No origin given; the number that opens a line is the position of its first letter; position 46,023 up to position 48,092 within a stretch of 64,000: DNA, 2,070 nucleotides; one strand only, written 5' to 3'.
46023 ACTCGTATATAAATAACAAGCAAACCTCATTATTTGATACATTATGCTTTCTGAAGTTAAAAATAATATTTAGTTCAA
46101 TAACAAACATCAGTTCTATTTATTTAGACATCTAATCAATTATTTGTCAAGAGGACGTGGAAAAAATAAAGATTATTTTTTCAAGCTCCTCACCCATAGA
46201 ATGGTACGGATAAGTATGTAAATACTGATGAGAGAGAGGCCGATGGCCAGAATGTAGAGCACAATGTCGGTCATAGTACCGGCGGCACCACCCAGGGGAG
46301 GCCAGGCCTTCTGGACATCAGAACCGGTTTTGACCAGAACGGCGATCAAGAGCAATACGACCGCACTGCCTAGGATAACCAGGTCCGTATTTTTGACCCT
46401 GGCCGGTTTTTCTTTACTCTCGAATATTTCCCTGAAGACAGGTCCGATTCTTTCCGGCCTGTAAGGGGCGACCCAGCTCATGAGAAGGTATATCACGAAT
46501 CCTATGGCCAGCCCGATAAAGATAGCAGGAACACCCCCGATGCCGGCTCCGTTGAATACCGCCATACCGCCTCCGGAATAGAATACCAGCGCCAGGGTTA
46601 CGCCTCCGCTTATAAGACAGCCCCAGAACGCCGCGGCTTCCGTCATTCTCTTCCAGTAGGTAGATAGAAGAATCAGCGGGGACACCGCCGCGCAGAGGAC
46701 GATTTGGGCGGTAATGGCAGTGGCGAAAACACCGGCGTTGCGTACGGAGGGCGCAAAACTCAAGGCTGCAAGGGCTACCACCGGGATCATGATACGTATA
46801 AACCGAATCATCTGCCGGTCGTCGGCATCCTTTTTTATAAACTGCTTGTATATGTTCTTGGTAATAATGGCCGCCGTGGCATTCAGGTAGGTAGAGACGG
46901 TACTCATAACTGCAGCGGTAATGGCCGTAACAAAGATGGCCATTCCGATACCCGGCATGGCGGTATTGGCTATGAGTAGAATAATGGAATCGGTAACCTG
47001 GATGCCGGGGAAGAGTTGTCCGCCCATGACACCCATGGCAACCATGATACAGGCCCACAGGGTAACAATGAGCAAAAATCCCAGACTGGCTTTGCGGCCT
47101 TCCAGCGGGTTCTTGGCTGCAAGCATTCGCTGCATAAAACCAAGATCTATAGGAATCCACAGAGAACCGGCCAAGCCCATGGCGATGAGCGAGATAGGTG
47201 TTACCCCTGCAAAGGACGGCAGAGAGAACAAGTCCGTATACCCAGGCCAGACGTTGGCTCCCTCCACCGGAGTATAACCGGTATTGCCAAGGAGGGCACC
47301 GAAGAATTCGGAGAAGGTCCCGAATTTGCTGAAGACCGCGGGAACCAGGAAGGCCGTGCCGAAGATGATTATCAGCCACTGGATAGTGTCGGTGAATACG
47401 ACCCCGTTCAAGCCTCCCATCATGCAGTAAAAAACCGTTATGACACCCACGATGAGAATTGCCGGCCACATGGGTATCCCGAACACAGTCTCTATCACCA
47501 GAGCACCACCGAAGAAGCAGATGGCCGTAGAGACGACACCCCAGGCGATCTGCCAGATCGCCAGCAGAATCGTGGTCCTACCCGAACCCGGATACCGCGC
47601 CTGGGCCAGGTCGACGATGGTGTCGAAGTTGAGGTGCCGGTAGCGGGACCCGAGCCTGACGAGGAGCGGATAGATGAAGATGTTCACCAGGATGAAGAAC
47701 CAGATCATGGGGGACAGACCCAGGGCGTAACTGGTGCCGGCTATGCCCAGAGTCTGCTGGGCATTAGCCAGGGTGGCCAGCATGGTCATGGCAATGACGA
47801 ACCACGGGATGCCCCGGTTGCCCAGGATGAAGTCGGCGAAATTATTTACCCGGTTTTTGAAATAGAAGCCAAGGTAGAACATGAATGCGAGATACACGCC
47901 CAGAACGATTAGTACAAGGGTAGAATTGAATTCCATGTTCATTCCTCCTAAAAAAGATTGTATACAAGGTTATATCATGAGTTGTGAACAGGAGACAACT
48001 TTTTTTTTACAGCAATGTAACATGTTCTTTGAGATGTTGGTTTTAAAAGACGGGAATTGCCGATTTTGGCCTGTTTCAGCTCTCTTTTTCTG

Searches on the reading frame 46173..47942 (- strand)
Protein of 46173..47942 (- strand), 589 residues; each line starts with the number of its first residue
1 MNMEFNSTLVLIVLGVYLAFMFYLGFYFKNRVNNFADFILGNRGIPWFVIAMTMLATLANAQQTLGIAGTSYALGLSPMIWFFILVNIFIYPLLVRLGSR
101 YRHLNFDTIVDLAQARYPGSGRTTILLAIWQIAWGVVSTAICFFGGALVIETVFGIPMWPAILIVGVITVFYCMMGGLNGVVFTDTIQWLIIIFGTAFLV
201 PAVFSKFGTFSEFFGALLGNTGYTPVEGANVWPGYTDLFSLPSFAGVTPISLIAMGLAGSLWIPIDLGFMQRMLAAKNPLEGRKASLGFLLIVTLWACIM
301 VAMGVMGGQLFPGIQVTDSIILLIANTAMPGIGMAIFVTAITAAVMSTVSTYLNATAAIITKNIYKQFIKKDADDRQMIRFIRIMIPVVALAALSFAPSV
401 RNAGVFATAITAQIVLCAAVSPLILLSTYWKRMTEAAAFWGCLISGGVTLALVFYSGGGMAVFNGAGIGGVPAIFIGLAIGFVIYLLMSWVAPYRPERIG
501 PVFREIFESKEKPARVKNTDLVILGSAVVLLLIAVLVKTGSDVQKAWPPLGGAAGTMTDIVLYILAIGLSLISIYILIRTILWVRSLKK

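Call 30: search_protein_families(library=ncbifam, proteins=[window:46173-47942:-], max_evalue=1e-10)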
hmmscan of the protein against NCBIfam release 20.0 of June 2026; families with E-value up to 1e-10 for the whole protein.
window:46173-47942:- (589 aa): 6 families
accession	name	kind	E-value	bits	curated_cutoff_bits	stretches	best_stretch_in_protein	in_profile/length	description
TIGR00813.1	sss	superfamily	4.5e-58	197.2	184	1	38-445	1-411/411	sodium/solute symporter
TIGR02121.1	Na_Pro_sym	equivalog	5.8e-38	130.8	515.5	1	10-491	3-468/488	sodium/proline symporter PutP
TIGR02119.1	panF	equivalog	1.4e-31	110.1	328.05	1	10-453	3-436/471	sodium/pantothenate symporter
NF007790.0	PRK10484.1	equivalog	5.6e-30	104.7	401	1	29-487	26-478/527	solute:sodium symporter family transporter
NF011948.0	PRK15419.1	equivalog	2.3e-22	79.5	955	1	7-488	4-472/502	sodium/proline symporter PutP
TIGR03648.1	Na_symport_lg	subfamily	4.4e-16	58.4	320.75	0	318-500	345-538/547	VC_2705 family sodium/solute symporter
